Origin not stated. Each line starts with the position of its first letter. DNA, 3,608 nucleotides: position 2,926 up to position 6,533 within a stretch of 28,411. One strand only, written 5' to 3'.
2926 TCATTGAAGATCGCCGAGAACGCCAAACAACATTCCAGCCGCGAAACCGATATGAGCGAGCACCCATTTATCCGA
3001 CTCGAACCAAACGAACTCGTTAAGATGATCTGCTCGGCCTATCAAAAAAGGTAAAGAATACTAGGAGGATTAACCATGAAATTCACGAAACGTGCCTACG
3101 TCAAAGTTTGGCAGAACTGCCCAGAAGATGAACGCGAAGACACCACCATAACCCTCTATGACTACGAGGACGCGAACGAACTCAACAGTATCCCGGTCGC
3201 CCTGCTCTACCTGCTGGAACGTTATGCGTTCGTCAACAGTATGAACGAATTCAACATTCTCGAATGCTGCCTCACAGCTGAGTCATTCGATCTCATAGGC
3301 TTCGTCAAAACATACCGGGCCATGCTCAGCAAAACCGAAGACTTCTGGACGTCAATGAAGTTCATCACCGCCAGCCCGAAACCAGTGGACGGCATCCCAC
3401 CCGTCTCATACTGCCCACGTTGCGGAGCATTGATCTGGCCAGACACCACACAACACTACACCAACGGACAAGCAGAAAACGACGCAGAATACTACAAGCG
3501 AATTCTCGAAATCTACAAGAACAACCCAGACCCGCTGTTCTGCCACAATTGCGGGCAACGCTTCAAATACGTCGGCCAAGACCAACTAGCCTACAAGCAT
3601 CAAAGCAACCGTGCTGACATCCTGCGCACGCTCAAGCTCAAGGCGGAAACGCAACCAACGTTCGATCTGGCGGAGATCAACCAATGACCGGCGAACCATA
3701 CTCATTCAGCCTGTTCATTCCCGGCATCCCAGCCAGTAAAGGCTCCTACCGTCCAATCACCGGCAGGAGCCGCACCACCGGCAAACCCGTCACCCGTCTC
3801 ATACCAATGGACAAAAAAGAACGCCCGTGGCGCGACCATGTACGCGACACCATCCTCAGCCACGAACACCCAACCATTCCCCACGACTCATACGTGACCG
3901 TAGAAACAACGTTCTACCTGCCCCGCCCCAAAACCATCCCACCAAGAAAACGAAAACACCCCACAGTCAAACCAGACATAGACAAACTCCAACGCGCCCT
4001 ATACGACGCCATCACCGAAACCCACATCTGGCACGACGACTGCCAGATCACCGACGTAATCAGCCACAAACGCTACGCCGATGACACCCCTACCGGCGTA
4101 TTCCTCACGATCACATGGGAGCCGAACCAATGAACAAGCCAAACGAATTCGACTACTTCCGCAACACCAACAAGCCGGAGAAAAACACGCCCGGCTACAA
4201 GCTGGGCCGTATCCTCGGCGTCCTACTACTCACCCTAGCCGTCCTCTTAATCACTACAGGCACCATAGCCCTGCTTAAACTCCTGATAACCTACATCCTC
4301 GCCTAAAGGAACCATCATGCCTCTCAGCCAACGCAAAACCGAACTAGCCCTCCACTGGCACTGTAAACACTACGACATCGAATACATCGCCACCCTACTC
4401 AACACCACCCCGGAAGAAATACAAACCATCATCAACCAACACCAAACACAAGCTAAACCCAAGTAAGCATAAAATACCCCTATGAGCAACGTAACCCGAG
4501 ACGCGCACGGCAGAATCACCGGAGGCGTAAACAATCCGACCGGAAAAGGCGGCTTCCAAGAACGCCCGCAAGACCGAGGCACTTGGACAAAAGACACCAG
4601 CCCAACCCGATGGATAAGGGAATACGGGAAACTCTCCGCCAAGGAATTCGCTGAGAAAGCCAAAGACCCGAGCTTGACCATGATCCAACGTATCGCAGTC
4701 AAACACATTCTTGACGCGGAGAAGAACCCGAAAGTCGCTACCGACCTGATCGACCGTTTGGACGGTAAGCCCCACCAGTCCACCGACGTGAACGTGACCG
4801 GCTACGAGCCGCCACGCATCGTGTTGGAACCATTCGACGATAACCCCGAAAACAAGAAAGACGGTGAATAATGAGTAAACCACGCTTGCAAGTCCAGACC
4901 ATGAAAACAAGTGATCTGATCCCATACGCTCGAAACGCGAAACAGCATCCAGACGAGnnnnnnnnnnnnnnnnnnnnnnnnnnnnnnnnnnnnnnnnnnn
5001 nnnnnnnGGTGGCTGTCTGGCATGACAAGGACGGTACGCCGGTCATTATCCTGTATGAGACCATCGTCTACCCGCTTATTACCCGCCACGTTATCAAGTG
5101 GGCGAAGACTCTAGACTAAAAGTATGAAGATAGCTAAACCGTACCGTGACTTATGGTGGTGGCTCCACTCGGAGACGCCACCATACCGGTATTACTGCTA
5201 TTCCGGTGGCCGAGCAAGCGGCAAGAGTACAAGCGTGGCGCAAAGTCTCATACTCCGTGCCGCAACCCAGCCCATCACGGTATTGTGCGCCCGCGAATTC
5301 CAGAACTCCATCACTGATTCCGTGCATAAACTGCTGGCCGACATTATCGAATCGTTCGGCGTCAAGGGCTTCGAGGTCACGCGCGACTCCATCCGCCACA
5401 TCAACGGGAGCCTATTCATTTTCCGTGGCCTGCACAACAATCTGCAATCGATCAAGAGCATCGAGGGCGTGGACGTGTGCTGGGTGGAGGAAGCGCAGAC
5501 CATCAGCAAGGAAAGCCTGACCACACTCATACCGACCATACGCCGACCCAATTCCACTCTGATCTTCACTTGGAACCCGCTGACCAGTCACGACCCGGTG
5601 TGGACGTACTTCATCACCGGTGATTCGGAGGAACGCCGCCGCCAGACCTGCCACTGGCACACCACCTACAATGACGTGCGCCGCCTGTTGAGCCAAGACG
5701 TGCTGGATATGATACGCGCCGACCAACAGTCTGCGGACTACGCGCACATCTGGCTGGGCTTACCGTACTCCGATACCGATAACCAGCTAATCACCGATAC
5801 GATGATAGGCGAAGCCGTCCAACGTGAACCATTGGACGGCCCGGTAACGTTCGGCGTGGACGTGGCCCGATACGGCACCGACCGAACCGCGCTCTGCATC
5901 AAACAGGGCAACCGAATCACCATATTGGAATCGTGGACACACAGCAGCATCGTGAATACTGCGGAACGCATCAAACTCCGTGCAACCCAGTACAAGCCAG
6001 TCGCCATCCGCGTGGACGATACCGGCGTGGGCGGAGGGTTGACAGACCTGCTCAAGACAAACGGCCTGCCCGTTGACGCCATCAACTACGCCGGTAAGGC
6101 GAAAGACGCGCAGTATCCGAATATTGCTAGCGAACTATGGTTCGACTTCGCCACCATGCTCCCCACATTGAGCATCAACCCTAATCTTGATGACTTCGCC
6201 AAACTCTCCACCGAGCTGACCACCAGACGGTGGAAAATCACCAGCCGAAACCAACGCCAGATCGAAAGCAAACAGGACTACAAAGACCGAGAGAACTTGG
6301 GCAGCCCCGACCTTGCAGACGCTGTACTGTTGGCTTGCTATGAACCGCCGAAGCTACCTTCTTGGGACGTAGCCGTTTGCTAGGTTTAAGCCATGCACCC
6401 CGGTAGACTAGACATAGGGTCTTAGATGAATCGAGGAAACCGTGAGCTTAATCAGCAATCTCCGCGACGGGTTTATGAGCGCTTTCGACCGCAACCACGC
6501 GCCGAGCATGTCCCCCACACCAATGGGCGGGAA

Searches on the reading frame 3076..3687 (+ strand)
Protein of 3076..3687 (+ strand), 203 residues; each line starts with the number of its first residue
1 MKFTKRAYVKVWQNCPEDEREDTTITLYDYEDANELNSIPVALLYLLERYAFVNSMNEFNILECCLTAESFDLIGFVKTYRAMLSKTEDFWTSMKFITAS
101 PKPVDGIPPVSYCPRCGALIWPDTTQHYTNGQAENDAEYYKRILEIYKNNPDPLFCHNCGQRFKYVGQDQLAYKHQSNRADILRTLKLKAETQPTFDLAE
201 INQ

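Call 36: search_protein_families(library=pfam, proteins=[window:3076-3687:+], max_evalue=0.1)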
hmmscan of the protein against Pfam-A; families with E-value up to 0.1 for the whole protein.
window:3076-3687:+ (203 aa): 4 families
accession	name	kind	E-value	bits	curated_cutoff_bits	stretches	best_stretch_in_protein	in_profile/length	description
PF13240.11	Zn_Ribbon_1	-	0.0026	17.9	25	0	154-161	14-21/23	zinc-ribbon domain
PF12773.13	DZR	-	0.0095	16.5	27.3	0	148-164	7-23/45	Double zinc ribbon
PF10083.14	DUF2321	-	0.048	13.7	24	1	111-166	27-80/157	Uncharacterized protein conserved in bacteria (DUF2321)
PF19134.6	DUF5817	-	0.092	13.2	31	0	145-185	13-53/57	Domain of unknown function (DUF5817)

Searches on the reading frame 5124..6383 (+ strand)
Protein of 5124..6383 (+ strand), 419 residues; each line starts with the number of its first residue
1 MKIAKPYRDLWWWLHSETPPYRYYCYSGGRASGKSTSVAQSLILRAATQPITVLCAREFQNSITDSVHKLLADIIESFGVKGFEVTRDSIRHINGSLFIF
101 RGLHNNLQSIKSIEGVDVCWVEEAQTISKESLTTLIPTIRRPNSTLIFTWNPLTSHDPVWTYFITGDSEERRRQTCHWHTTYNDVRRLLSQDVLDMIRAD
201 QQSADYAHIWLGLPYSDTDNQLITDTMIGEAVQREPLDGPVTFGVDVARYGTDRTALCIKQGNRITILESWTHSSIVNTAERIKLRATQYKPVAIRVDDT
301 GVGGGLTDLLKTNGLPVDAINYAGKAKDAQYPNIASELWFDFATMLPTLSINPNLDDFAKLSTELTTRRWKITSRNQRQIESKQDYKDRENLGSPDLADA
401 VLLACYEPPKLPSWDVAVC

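Call 36: search_protein_families(library=pfam, proteins=[window:5124-6383:+], max_evalue=0.1)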
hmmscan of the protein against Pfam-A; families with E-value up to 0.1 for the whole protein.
window:5124-6383:+ (419 aa): 4 families
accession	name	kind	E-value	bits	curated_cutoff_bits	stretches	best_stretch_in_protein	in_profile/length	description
PF04466.19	Terminase_3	-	3.2e-38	131.8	23.2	1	23-205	4-192/201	Phage terminase large subunit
PF03237.21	Terminase_6N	-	9e-06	25.9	22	1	25-217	1-203/215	Terminase large subunit, T4likevirus-type, N-terminal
PF17289.8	Terminase_6C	-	0.00073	20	22.6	1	253-315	12-78/155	Terminase RNaseH-like domain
PF13401.12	AAA_22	-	0.047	14.5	27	1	31-136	15-105/130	AAA domain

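Call 37: search_dna_similar(query=window:5124-6383:+, collection=phages, mode=protein, max_rows=15)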
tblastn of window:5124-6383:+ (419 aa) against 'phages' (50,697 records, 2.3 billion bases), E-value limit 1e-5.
Records with a match: 1651; places in all: 1654; records where one place covers at least 80% of the query: 477.
Best place of each record, by identity: <60% 1651.
By first word of the organism name: Pseudomonas 368; Vibrio 344; Salmonella 135; Klebsiella 85; Acinetobacter 83; Enterococcus 81; Staphylococcus 76; Escherichia 65; Streptococcus 42; Clostridium 42; and 75 more.
By host as written in the record: - 421; Pseudomonas aeruginosa 153; Pseudomonas aeruginosa PAO1 91; Klebsiella pneumoniae 51; Acinetobacter baumannii 41; Pseudomonas sp. 30; Escherichia coli 30; Clostridium sporogenes ATCC-15579 30; and 395 more.
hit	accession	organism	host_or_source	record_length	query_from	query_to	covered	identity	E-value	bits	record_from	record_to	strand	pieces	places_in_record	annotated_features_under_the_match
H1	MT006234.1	Bifidobacterium phage BlindUri1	Bifidobacterium asteroides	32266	1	419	100%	50.2%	6e-118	384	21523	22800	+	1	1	hypothetical protein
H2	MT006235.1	Bifidobacterium phage BlindBasel1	Bifidobacterium asteroides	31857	1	419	100%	50.2%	3e-117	382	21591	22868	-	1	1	hypothetical protein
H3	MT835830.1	Bacteriophage sp.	human fecal samples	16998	24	408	92%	35.4%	3e-49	185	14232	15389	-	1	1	record has no annotation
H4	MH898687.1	Edwardsiella phage Edno5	Edwardsiella anguillarum EA011113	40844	8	408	96%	30.0%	2e-38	153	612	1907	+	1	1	terminase large subunit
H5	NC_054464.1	Edwardsiella phage Edno5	Edwardsiella anguillarum EA011113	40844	8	408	96%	30.0%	2e-38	153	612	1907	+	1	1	terminase large subunit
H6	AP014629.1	Edwardsiella phage GF-2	-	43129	8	408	96%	30.0%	4e-38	152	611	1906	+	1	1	putative terminase large subunit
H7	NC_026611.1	Edwardsiella phage GF-2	-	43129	8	408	96%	30.0%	4e-38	152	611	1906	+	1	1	terminase large subunit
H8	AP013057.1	Edwardsiella phage PEi21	Edwardsiella ictaluri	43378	8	404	95%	30.0%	3e-35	144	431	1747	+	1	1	phage terminase, large subunit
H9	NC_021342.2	Edwardsiella phage PEi21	Edwardsiella ictaluri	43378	8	404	95%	30.0%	3e-35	144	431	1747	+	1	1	terminase large subunit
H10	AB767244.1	Edwardsiella phage MSW-3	-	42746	8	404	95%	30.0%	8e-35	142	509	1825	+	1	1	putative terminase, large subunit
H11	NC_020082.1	Edwardsiella phage MSW-3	-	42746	8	404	95%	30.0%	8e-35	142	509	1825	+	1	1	terminase large subunit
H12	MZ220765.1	Edwardsiella phage PVN06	Edwardsiella ictaluri strain E1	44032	8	404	95%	29.8%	1e-34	142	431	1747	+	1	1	terminase large subunit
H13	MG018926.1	Pseudomonas phage tabernarius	Pseudomonas syringae pv. avii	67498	6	412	97%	29.1%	9e-44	169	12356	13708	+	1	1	terminase large subunit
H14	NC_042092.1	Pseudomonas phage tabernarius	Pseudomonas syringae pv. avii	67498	6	412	97%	29.1%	9e-44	169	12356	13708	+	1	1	terminase large subunit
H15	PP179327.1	Pseudomonas phage Orisa03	Pseudomonas syringae 7C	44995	12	412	96%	29.4%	3e-35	144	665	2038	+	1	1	putative terminase large subunit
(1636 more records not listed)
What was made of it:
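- Tried and rejected: Only TerL links the window to Bifidobacterium asteroides phages, at 50% identity (call 37).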
